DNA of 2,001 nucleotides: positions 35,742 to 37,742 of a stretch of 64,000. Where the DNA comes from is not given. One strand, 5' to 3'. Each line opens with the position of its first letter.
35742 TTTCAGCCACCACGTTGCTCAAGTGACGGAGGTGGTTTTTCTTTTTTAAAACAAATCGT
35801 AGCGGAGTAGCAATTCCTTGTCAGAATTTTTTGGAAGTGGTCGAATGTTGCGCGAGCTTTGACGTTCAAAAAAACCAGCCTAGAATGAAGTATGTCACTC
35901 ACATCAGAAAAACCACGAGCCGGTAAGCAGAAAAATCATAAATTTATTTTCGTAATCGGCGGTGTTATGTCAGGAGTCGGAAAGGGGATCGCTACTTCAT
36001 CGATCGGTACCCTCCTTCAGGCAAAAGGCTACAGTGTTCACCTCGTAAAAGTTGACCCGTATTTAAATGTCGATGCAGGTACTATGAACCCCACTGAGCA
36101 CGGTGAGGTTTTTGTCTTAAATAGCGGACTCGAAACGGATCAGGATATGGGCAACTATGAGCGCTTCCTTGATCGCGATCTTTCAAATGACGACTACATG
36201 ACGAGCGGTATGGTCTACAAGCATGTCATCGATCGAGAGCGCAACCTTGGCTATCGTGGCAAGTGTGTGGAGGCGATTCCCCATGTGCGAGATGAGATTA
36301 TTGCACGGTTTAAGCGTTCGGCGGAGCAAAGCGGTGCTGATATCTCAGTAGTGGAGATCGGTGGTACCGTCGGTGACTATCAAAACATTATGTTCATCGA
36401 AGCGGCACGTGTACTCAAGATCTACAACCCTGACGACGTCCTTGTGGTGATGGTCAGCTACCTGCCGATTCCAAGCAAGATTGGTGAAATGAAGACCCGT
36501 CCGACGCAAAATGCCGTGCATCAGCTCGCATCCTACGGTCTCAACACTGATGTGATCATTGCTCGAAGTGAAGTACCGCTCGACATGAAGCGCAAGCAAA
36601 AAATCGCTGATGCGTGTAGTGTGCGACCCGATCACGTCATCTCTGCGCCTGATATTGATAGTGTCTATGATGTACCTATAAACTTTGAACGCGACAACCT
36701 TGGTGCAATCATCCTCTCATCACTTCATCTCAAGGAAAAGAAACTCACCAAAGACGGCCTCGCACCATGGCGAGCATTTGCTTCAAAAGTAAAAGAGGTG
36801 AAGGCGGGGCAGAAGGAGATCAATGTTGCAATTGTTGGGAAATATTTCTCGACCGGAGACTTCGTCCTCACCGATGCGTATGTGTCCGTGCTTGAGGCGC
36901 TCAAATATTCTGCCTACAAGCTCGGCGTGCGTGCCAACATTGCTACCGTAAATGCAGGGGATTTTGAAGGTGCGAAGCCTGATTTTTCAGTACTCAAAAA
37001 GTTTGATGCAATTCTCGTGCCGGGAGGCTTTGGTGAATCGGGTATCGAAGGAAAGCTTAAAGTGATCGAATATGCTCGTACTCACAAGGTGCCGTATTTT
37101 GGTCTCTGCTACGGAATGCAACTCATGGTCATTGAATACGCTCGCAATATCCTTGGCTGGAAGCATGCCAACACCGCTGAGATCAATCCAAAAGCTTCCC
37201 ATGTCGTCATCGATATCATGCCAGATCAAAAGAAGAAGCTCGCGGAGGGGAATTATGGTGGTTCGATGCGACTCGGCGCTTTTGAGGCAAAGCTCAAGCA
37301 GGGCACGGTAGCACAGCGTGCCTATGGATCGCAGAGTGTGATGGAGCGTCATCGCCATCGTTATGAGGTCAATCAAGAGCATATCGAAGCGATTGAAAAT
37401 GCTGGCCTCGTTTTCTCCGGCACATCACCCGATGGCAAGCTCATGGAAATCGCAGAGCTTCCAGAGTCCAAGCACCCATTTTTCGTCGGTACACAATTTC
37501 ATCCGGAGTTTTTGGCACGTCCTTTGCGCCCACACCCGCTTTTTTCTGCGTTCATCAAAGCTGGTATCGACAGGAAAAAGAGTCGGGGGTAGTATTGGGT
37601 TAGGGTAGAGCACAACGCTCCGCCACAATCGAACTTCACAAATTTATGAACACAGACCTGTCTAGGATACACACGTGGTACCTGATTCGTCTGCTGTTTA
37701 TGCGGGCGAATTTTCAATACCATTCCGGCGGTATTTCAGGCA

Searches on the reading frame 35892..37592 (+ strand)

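Call 11: search_protein_families(library=pfam, proteins=[window:35892-37592:+])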
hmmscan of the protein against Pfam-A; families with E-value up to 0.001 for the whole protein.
window:35892-37592:+ (566 aa): 4 families
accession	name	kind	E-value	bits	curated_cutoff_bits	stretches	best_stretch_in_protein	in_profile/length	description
PF06418.20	CTP_synth_N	-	1.3e-99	333.3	26.1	1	17-280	1-265/265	CTP synthase N-terminus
PF00117.34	GATase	-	5.2e-38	131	22.8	1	325-556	1-189/190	Glutamine amidotransferase class-I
PF07722.19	Peptidase_C26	-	1.2e-07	32.1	20.5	1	388-539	94-219/219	Peptidase C26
PF01656.29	CbiA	-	5.5e-05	23.6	25.4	1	22-96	3-54/125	CobQ/CobB/MinD/ParA nucleotide binding domain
